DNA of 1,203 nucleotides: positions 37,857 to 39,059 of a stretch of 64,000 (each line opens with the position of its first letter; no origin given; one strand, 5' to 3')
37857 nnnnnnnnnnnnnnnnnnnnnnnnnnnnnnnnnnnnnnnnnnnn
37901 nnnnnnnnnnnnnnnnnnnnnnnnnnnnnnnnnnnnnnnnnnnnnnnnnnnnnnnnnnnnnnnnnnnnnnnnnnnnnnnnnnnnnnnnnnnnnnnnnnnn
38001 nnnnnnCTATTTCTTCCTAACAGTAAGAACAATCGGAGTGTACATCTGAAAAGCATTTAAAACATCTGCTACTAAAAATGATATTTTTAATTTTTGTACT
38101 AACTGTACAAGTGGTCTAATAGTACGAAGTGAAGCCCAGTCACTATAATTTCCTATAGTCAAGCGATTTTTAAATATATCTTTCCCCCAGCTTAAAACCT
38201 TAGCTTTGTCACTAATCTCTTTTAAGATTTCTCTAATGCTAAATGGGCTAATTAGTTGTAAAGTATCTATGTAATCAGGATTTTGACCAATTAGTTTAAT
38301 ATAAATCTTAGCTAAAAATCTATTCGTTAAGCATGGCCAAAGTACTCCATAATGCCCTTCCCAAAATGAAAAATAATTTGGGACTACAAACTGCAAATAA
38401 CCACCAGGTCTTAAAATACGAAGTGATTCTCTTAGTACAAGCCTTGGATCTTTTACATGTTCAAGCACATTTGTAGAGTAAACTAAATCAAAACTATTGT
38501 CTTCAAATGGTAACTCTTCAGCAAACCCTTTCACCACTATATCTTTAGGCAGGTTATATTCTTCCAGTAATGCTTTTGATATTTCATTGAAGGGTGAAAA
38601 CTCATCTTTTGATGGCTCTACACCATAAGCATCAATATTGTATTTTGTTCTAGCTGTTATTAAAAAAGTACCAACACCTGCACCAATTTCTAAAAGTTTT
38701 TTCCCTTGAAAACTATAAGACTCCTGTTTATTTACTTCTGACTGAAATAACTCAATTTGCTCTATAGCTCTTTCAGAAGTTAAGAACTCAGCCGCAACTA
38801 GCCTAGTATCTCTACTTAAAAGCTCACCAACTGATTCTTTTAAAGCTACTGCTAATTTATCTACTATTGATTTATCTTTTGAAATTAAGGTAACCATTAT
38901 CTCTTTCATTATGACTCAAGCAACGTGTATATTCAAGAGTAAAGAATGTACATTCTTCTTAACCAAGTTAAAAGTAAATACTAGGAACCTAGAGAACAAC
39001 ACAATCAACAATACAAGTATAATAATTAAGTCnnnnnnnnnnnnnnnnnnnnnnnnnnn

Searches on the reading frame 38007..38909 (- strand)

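Call 4: search_protein_families(library=pfam, proteins=[window:38007-38909:-], max_evalue=0.01)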
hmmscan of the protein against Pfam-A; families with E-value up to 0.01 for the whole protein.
window:38007-38909:- (300 aa): 10 families
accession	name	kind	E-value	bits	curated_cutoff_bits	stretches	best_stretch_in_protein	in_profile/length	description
PF08241.18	Methyltransf_11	-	5.8e-19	69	21.2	1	73-172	1-93/95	Methyltransferase domain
PF13489.12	Methyltransf_23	-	1e-18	68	27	1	54-196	8-137/164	Methyltransferase domain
PF13649.12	Methyltransf_25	-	2.9e-13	50.7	27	1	73-170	2-97/97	Methyltransferase domain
PF08242.18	Methyltransf_12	-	6.5e-13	49.7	30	1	73-172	1-98/98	Methyltransferase domain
PF13847.12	Methyltransf_31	-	2.3e-10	40.8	27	1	68-173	3-108/145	Methyltransferase domain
PF07021.18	MetW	-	4.4e-08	33.4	21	1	68-187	13-119/193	Methionine biosynthesis protein MetW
PF01209.24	Ubie_methyltran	-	4.7e-07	29.8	20.1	1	66-173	45-150/233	ubiE/COQ5 methyltransferase family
PF02353.26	CMAS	-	1.2e-05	25.2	27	1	68-170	62-160/273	Mycolic acid cyclopropane synthetase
PF08003.17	Methyltransf_9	-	5.4e-05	22.7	23.8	1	67-172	114-215/315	Protein of unknown function (DUF1698)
PF03141.22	Methyltransf_29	-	0.0014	17.7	23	1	54-174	104-217/506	Putative S-adenosyl-L-methionine-dependent methyltransferase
